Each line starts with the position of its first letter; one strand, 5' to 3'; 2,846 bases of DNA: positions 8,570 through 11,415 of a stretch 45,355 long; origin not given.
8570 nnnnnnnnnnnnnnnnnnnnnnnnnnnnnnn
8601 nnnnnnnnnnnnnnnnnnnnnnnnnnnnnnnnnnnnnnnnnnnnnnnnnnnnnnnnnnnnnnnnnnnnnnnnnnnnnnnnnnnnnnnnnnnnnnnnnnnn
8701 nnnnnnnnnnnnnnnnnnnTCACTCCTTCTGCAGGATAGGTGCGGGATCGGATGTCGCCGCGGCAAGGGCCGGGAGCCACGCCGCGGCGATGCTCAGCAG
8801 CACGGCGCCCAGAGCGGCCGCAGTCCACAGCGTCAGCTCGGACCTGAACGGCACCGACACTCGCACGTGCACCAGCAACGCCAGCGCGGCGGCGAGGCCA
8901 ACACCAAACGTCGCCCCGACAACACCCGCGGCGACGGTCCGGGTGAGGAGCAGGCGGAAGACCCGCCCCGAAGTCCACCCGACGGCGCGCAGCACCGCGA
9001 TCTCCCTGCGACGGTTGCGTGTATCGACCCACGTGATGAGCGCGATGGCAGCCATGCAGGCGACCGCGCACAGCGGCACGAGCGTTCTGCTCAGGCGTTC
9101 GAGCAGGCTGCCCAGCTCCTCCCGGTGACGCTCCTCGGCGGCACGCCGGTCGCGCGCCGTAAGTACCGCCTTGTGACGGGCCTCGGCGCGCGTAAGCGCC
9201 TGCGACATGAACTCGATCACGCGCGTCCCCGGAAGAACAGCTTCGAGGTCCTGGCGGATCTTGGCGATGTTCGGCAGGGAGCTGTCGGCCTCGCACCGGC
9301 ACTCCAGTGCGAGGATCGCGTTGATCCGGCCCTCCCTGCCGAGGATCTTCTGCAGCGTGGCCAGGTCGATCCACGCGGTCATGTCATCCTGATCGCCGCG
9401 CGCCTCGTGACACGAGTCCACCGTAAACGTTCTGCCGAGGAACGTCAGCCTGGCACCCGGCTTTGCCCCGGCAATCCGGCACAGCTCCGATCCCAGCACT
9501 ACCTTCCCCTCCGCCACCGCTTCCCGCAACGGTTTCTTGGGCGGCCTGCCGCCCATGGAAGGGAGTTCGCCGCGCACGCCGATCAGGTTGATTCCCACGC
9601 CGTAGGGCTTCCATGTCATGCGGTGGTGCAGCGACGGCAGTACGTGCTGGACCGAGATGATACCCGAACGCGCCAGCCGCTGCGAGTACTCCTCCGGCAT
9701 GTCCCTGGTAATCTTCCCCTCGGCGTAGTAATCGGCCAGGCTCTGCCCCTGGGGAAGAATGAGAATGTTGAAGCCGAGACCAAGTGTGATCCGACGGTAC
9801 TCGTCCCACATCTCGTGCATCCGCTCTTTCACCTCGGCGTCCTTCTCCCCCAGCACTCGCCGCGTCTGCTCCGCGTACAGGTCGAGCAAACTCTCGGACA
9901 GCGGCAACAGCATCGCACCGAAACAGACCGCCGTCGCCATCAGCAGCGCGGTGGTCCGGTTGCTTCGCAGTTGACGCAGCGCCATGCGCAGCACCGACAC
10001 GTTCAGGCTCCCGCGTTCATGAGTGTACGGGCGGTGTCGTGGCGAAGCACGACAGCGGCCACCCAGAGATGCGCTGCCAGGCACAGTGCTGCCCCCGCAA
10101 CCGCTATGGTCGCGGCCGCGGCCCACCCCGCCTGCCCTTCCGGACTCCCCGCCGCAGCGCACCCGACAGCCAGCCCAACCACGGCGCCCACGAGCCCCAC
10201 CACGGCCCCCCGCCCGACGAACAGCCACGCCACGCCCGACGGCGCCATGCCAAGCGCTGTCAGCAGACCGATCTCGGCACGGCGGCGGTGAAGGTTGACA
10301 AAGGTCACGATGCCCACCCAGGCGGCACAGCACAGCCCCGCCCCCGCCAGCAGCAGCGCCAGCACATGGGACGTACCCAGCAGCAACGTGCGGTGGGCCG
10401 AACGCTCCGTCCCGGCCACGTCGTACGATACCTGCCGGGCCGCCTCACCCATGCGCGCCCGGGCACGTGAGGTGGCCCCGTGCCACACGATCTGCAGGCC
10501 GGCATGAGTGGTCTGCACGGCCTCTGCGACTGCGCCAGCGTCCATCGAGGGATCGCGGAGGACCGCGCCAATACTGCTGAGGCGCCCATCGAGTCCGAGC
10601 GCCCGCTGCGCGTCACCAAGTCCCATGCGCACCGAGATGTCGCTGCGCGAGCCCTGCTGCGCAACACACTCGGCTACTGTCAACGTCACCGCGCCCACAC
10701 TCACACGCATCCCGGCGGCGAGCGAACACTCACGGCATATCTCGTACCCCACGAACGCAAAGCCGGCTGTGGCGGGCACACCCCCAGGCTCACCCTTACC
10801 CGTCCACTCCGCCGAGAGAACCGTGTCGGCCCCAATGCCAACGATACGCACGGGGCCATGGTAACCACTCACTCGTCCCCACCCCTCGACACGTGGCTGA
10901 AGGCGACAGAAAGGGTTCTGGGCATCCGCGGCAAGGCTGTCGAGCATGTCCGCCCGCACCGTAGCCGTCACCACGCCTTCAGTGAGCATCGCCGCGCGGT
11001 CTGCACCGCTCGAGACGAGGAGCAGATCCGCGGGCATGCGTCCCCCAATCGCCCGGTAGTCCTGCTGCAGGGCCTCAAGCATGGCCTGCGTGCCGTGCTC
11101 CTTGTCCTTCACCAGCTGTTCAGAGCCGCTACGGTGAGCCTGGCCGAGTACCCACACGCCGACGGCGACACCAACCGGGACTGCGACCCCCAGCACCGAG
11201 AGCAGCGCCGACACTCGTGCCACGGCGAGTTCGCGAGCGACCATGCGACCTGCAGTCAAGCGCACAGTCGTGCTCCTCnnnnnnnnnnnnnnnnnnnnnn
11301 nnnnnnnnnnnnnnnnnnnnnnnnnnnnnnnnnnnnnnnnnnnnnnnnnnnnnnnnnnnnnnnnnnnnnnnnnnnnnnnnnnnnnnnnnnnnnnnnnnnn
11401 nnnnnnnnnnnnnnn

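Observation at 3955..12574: Seven-gene co-directional envelope cluster: Cys-motif anchored protein + 2 FtsX permeases + ATPase + ECF sigma + beta-propeller anti-sigma + TonB receptor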

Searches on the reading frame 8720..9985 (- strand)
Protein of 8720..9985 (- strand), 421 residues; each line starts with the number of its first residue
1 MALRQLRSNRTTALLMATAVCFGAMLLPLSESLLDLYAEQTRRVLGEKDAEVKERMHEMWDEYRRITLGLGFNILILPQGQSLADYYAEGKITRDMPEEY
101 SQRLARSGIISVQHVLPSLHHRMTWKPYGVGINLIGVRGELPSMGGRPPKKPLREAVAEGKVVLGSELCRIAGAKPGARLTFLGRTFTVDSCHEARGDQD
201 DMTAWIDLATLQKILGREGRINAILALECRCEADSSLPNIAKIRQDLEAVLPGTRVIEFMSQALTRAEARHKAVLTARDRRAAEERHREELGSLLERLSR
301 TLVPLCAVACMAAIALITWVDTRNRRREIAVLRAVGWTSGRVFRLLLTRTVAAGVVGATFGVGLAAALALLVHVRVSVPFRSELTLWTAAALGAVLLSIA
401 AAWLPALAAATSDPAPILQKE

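Call 64: search_solved_structures(query=window:8720-9985:-, max_evalue=0.1)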
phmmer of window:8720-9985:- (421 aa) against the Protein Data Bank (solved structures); distinct sequences matched with E-value up to 0.1: 10.
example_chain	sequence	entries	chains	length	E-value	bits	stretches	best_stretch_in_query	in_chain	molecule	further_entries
5gko_A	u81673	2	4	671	0.0035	19.2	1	307-421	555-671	Macrolide export ATP-binding/permease protein MacB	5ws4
7arh_C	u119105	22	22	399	0.0098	17.8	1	305-415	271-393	Lipoprotein-releasing ABC transporter permease subunit LolC | Lipo-releasing system transmembrane protein lolC | Lipoprotein-releasing system transmembrane prot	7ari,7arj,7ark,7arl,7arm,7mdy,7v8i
7mdx_A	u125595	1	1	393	0.011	17.7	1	305-373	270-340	Lipoprotein-releasing system transmembrane protein LolC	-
5nik_J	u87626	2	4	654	0.016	17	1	301-420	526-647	Macrolide export ATP-binding/permease protein MacB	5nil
7wol_A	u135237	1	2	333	0.018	16.9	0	334-387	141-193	Lipase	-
7w78_B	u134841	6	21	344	0.022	16.6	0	305-414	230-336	Putative ABC transport system integral membrane protein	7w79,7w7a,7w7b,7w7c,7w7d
9rli_E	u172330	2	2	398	0.069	15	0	302-370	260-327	Lipoprotein-releasing system transmembrane protein LolE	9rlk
7arh_E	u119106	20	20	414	0.076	14.8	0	302-370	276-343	Lipoprotein-releasing system transmembrane protein LolE | Lipoprotein transporter subunit LolE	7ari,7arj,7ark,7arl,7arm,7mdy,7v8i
2ith_A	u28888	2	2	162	0.082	14.7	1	134-214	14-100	Dihydrofolate reductase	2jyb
9o9x_C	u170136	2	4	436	0.093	14.6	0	306-377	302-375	ABC transporter permease YtrF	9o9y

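Call 69: find_homologous_proteins(query=window:8720-9985:-, max_evalue=1e-20)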
Query window:8720-9985:- (421 aa): 456 proteins with E <= 1e-20 among 8000 candidates; the best 120 are listed.
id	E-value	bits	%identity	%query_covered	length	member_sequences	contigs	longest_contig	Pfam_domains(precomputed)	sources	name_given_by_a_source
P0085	8.9e-271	915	100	100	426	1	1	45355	PF02687.28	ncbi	-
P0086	3.1e-176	604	67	100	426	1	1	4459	PF02687.28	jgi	jgi:putative ABC transport system permease protein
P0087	2.9e-126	439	53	92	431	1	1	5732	PF02687.28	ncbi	-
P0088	2.1e-124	433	53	82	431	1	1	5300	PF02687.28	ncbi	-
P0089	1.1e-123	431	50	99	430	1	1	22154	PF02687.28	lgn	-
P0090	1.1e-117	411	48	98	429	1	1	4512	PF02687.28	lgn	-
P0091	1.6e-115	404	50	92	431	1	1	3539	PF02687.28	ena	-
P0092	4.7e-105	370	50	84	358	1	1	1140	PF02687.28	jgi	jgi:putative ABC transport system permease protein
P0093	1.9e-102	361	44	100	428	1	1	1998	PF02687.28,PF12704.15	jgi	jgi:ABC-type lipoprotein release transport system permease subunit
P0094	1.0e-101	359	46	91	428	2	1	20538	PF02687.28,PF12704.15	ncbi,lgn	-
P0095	6.9e-98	346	44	100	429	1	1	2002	PF02687.28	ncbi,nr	ncbi:MAG: FtsX-like permease family protein [Chitinivibrionales bacterium]|nr:FtsX-like permease fam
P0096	2.8e-92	328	43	91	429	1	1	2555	PF02687.28,PF12704.15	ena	-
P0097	2.6e-88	314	42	100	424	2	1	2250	PF02687.28,PF12704.15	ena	-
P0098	4.1e-88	314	40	100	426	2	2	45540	PF02687.28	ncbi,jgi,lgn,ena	jgi:ABC-type lipoprotein release transport system permease subunit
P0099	4.7e-87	310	42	100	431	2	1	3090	PF02687.28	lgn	-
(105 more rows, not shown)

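Call 80: predict_structure(alignment_id=A3)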
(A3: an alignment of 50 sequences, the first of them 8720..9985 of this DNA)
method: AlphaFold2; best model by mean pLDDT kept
length: 421 residues; sequences in the alignment: 50
mean_pLDDT: 88.9   pTM: 0.67
mean pLDDT of the five models: 88.9, 87.7, 87.5, 87.5, 87.1
residues with pLDDT >= 90: 278; 70-90: 106; 50-70: 36; < 50: 1
segments of 3 or more residues with pLDDT < 50: none
pLDDT, mean of each block of 10 residues (from residue 1): 66 94 96 95 94 85 75 89 81 88 85 87 92 91 69 86 96 95 96 89 96 96 86 58 86 85 68 84 94 96 97 96 92 95 94 96 97 93 93 97 96 91 82
secondary structure, 60 per line:
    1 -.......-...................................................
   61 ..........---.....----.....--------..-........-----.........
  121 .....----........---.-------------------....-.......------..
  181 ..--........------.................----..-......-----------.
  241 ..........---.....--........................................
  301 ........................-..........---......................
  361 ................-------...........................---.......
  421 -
elements in order: H2-8 H10-70 E74-78 H83-87 H99-106 E112-125 E130-137 E161-164 H166-172 E179-182 E185-192 H199-202 E203-207 H208-215 E223-228 H240-250 E254-258 H261-324 H326-335 H339-376 H384-410 H414-420

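Call 82: fold_search(model_id=the predicted structure, library=pdb)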
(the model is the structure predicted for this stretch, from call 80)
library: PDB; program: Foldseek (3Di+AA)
matches with E <= 10: 305; with E <= 0.001: 62
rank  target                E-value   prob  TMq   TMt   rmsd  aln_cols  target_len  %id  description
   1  9rld_E                3.0e-14  1.00  0.33  0.34  19.4       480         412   14  LolCDE complex with Lpp lipoprotein (released 2026-01-21)
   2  7w7a_B                3.1e-14  1.00  0.32  0.39  23.4       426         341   16  Heme exporter in complex with Mn-containing protoporphyrin IX, Mn-anomalous data (released 2022-06-22)
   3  9rlc_E                4.6e-14  1.00  0.33  0.33  19.8       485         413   14  LolCDE complex with Lpp lipoprotein (released 2026-01-21)
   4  5gko_A                5.5e-14  1.00  0.35  0.23  20.4       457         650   15  Crystal structure of tripartite-type ABC transporter, MacB from Acinetobacter baumannii (released 2017-11-15)
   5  7w78_B                1.3e-13  1.00  0.31  0.37  23.4       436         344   16  Heme exporter HrtBA in complex with Mg-AMPPNP (released 2022-06-22)
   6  7w7a_J                1.5e-13  1.00  0.32  0.39  23.1       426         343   17  Heme exporter in complex with Mn-containing protoporphyrin IX, Mn-anomalous data (released 2022-06-22)
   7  5nik_J                2.0e-13  1.00  0.37  0.25  16.9       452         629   18  Structure of the MacAB-TolC ABC-type tripartite multidrug efflux pump (released 2017-05-24)
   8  5lil_A                2.2e-13  1.00  0.33  0.23  15.4       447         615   16  Structure of Aggregatibacter actinomycetemcomitans MacB bound to ATPyS (P21) (released 2017-11-15)
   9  9rld_C                3.1e-13  1.00  0.33  0.34  21.7       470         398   15  LolCDE complex with Lpp lipoprotein (released 2026-01-21)
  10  7w7a_D                6.4e-13  1.00  0.29  0.35  22.7       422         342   17  Heme exporter in complex with Mn-containing protoporphyrin IX, Mn-anomalous data (released 2022-06-22)
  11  7mdx_A                7.2e-13  1.00  0.32  0.34  21.6       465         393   15  LolCDE nucleotide-free (released 2021-08-11)
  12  7arh_C                1.1e-12  1.00  0.31  0.33  21.4       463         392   16  LolCDE in complex with lipoprotein (released 2021-04-07)
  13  9xro_E                1.2e-12  1.00  0.33  0.37  19.5       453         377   15  LolCDE in complex with SMT-738_3 (released 2026-03-18)
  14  5xu1_M                2.0e-12  1.00  0.35  0.38  21.6       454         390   13  Structure of a non-canonical ABC transporter from Streptococcus pneumoniae R6 (released 2018-01-24)
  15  9gvk_C                2.6e-12  1.00  0.33  0.35  20.1       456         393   16  Cryo-EM structure of endogenous ATP-bound LolCDE with LolD-E171Q mutations in nanodiscs (released 2025-01-08)
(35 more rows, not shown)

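Call 108: find_encoding_contigs(protein=P0089, flank=10000, max_places=1)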
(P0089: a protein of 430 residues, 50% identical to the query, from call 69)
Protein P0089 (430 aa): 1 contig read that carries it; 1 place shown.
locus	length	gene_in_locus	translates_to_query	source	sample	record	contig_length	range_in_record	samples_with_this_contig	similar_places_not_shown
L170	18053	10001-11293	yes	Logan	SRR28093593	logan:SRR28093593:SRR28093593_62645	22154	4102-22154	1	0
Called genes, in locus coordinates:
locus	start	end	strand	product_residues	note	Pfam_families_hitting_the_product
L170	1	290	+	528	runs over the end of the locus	-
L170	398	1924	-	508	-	PF00392:GntR, PF13377:Peripla_BP_3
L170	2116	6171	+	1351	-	PF01011:PQQ (faint), PF13360:PQQ_2, PF13570:Beta-prop_ACSF4, PF00754:F5_F8_type_C, PF22633:F5_F8_type_C_2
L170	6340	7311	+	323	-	-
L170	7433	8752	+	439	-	-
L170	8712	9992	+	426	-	PF02687:FtsX (weak)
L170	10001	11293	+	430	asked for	PF02687:FtsX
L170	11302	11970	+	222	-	PF00005:ABC_tran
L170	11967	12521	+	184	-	PF04542:Sigma70_r2, PF08281:Sigma70_r4_2, PF04545:Sigma70_r4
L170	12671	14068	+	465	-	PF13490:zf-HC2 (weak), PF01011:PQQ (faint), PF13360:PQQ_2, PF13570:Beta-prop_ACSF4 (faint), PF25293:Beta-prop_EMC1_N (faint), PF13360:PQQ_2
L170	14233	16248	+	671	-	PF07715:Plug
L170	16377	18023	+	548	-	-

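Call 109: find_encoding_contigs(protein=P0094, flank=10000, max_places=1)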
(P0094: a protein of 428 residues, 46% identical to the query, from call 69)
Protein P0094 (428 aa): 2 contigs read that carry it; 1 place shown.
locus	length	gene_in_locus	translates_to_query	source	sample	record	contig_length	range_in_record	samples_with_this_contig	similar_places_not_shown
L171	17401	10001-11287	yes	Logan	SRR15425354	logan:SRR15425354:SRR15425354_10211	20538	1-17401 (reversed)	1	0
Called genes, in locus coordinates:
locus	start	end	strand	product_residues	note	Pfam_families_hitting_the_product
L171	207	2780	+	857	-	-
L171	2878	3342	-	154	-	PF01182:Glucosamine_iso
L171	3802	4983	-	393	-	PF00753:Lactamase_B (weak), PF19583:ODP, PF00258:Flavodoxin_1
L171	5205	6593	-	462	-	-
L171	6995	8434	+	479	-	-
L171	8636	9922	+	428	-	PF02687:FtsX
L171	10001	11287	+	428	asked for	PF12704:MacB_PCD (weak), PF02687:FtsX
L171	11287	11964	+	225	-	PF00005:ABC_tran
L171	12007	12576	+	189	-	PF04542:Sigma70_r2, PF08281:Sigma70_r4_2, PF04545:Sigma70_r4 (weak)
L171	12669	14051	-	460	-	PF07470:Glyco_hydro_88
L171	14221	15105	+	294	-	PF12833:HTH_18, PF00165:HTH_AraC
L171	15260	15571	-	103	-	-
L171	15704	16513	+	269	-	PF00398:RrnaAD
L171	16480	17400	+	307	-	?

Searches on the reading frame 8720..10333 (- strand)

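Call 3: search_protein_families(library=pfam, proteins=[window:8720-10333:-], max_evalue=0.01)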
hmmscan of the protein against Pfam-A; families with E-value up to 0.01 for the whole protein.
window:8720-10333:- (537 aa): 1 family
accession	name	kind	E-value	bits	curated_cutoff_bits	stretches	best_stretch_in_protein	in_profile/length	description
PF02687.27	FtsX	-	9.7e-14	51.9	25.5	1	421-529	6-119/120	FtsX-like permease C-terminal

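Call 4: search_protein_families(library=ncbifam, proteins=[window:8720-10333:-], max_evalue=0.01)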
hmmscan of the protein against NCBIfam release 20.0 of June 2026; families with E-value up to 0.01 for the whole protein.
window:8720-10333:- (537 aa): 9 families
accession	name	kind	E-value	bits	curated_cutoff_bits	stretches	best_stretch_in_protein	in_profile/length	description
TIGR02212.1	lolCE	equivalog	9e-06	24.9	362.45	1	421-537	276-411/411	lipoprotein-releasing ABC transporter permease subunit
NF007826.0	PRK10535.1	equivalog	1.8e-05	23.2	966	1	430-537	540-648/648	macrolide ABC transporter ATP-binding protein/permease MacB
TIGR03434.1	ADOP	subfamily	6.1e-05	21.3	622.3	1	407-535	267-400/803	ADOP family duplicated permease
NF008357.0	PRK11146.1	exception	0.00035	19.5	439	1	421-486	279-343/414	lipoprotein-releasing ABC transporter permease subunit LolE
NF041854.1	ABC_perm_YbbP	equivalog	0.00065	17.7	999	1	409-520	678-794/806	putative ABC transporter permease subunit YbbP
NF008076.0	PRK10814.1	exception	0.00068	18.8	473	1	424-534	274-396/399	lipoprotein-releasing ABC transporter permease subunit LolC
TIGR02213.1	lolE_release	exception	0.0014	17.6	540.35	1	419-486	274-340/411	lipoprotein-releasing ABC transporter permease subunit LolE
TIGR00439.2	FtsX_Gneg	equivalog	0.0028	16.9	255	1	410-528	165-286/292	permease-like cell division protein FtsX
NF038346.1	FtsX_actino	exception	0.0045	16.4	250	1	405-526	170-299/308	permease-like cell division protein FtsX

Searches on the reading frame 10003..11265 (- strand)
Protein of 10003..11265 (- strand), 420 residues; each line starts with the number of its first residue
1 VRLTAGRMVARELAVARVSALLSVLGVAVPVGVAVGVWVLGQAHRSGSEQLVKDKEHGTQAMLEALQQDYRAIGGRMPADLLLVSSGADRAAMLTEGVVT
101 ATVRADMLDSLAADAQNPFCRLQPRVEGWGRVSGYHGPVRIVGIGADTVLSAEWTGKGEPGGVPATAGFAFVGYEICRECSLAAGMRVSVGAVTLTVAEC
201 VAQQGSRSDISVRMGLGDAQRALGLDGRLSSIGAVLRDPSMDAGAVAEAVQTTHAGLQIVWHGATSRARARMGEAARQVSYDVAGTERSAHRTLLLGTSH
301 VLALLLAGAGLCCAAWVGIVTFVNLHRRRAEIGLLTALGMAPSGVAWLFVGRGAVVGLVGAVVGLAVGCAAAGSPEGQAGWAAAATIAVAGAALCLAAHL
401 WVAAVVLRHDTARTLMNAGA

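Call 65: search_solved_structures(query=window:10003-11265:-, max_evalue=0.1)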
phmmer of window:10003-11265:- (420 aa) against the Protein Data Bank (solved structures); distinct sequences matched with E-value up to 0.1: 6.
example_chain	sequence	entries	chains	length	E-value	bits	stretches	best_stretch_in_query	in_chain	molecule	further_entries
9w35_A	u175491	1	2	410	0.0022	20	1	316-372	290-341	LolF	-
9w37_A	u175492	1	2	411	0.0023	20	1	316-372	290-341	LolF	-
9w2w_A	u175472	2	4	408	0.0052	18.8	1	316-372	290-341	LolF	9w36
9o9x_C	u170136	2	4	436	0.011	17.8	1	304-369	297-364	ABC transporter permease YtrF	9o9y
7mdx_A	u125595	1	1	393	0.021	16.8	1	312-374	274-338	Lipoprotein-releasing system transmembrane protein LolC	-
7arh_C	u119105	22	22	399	0.022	16.8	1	312-374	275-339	Lipoprotein-releasing ABC transporter permease subunit LolC | Lipo-releasing system transmembrane protein lolC | Lipoprotein-releasing system transmembrane prot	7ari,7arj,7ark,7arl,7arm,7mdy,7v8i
